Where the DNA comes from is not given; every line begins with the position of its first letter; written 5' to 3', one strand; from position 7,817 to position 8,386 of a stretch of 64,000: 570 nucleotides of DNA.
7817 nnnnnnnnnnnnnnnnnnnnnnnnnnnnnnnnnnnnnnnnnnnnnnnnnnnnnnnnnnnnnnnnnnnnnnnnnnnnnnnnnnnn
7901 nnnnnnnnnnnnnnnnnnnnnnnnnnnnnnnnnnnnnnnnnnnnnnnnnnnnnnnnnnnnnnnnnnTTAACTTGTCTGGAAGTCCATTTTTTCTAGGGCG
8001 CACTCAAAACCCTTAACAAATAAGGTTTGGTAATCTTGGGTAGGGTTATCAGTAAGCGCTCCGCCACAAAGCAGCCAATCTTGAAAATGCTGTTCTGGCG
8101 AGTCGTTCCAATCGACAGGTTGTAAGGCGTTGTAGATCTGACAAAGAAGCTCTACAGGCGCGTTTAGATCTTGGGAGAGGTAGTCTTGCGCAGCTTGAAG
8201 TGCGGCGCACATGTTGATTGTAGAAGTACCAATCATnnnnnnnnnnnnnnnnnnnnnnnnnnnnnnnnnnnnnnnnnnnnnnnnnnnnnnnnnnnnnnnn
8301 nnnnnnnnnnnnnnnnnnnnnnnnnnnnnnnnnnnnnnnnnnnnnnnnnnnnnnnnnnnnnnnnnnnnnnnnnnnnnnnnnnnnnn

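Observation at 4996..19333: Thirteen copies of a perfect 22-bp palindrome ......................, all intergenic, concentrated around parAB. Candidate dispersed centromere (parS) or operator set.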

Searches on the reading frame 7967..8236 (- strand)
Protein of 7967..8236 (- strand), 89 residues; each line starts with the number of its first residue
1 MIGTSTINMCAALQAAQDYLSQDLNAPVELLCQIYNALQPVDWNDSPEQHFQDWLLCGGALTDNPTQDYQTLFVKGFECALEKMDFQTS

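Call 8: search_protein_families(library=pfam, proteins=[window:7967-8236:-], max_evalue=0.01)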
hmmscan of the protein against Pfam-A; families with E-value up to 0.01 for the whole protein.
window:7967-8236:- (89 aa): 0 families

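Call 83: search_protein_families(library=phrogs, proteins=[window:7967-8236:-], max_evalue=0.001)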
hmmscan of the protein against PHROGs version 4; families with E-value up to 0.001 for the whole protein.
window:7967-8236:- (89 aa): 0 families
